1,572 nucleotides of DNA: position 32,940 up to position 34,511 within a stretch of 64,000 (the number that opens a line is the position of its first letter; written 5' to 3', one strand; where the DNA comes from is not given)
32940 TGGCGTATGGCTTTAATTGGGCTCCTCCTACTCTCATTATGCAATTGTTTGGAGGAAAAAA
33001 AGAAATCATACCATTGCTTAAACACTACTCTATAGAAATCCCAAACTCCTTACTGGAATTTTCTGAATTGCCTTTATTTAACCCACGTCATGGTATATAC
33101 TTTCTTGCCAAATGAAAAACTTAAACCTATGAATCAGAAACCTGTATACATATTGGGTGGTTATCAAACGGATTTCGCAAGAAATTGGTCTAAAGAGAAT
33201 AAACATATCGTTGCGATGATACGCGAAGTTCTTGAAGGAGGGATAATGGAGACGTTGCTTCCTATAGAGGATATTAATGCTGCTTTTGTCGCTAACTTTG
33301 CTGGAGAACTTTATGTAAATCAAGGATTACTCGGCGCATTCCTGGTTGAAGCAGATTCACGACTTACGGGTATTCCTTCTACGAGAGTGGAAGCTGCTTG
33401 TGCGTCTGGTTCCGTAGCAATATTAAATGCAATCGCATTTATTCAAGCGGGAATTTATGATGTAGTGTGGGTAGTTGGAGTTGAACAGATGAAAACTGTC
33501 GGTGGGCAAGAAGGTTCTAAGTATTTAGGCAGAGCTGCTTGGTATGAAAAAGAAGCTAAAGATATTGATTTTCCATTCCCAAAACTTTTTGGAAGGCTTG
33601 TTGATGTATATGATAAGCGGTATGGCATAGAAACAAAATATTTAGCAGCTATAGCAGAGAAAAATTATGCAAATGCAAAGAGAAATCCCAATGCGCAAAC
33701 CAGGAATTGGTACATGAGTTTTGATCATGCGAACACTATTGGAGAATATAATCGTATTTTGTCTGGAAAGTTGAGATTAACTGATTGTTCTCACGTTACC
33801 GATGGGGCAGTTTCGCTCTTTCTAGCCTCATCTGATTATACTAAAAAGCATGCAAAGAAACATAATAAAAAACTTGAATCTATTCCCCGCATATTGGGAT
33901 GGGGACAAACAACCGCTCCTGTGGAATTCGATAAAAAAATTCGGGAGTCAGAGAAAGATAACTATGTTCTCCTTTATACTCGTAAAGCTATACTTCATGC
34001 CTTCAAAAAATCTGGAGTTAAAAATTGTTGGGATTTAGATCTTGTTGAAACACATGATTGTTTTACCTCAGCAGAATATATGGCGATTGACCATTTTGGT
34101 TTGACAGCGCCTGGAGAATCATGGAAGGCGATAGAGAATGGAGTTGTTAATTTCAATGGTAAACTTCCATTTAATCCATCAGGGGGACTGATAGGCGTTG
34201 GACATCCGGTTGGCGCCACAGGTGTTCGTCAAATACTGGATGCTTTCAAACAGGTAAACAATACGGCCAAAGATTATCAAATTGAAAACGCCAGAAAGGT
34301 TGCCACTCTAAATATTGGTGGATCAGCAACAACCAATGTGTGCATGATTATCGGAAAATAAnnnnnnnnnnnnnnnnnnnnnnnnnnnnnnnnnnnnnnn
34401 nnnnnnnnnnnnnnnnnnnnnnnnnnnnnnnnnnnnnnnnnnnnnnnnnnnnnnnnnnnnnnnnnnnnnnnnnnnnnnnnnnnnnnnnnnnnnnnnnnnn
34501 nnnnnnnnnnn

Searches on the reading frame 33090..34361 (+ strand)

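Call 7: search_protein_families(library=pfam, proteins=[window:33090-34361:+], max_evalue=0.0001)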
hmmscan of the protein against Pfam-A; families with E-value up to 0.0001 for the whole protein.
window:33090-34361:+ (423 aa): 3 families
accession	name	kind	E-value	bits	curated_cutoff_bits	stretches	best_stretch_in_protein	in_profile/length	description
PF22691.2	Thiolase_C_1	-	1e-26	93.9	28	1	288-422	11-143/144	Thiolase C-terminal domain-like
PF00108.29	Thiolase_N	-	9.9e-15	55.1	26.4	1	19-203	1-191/260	Thiolase, N-terminal domain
PF02803.24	Thiolase_C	-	3.7e-09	36.7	27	1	298-398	25-106/123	Thiolase, C-terminal domain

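Call 33: search_protein_families(library=ncbifam, proteins=[window:33090-34361:+], max_evalue=1e-10)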
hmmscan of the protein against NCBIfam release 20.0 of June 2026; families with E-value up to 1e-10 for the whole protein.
window:33090-34361:+ (423 aa): 17 families
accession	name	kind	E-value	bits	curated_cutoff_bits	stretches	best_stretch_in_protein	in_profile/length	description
NF004936.0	PRK06289.1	equivalog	5.2e-171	568.9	375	1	17-423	3-403/405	acetyl-CoA acetyltransferase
NF005704.0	PRK07516.1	subfamily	7.2e-87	291.9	412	1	20-421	5-385/389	thiolase domain-containing protein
NF004720.0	PRK06064.1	subfamily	7.8e-73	245.5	420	1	18-422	3-386/389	thiolase domain-containing protein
NF053570.1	AcCoTHIOL_METTL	equivalog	1.2e-63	215.2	600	1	19-421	4-381/385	acetyl-CoA acetyltransferase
NF004810.0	PRK06157.1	equivalog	1e-61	209.3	403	1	18-420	8-392/400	acetyl-CoA acetyltransferase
NF006102.0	PRK08256.1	subfamily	2.9e-49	168.2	436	1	17-416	3-386/394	lipid-transfer protein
NF009228.0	PRK12578.1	subfamily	1.6e-44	152.1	485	1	59-421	42-385/387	thiolase domain-containing protein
NF004982.0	PRK06365.1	equivalog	1.5e-42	146.1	695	2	297-404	295-403/430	thiolase domain-containing protein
NF006180.0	PRK08313.1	subfamily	7.4e-36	123.8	514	1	15-422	2-383/389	thiolase domain-containing protein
NF004715.0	PRK06059.1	equivalog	1.7e-33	116.2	424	1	16-412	3-389/399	lipid-transfer protein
NF053628.1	BnzsclthlBbsBGT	equivalog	5.8e-30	104.4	750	1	18-412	6-370/389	benzoylsuccinyl-CoA thiolase subunit BbsB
NF004721.0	PRK06065.1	equivalog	5.7e-28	97.9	455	1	16-403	9-372/393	thiolase domain-containing protein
NF004811.0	PRK06158.1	subfamily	4.7e-24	85.1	421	1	99-422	77-379/384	acetyl-CoA acetyltransferase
NF004722.0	PRK06066.1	equivalog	3.7e-20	72.3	516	1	111-406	92-368/385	thiolase domain-containing protein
TIGR01930.1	AcCoA-C-Actrans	subfamily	5.7e-20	71.6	240.55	1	232-413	239-378/385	acetyl-CoA C-acyltransferase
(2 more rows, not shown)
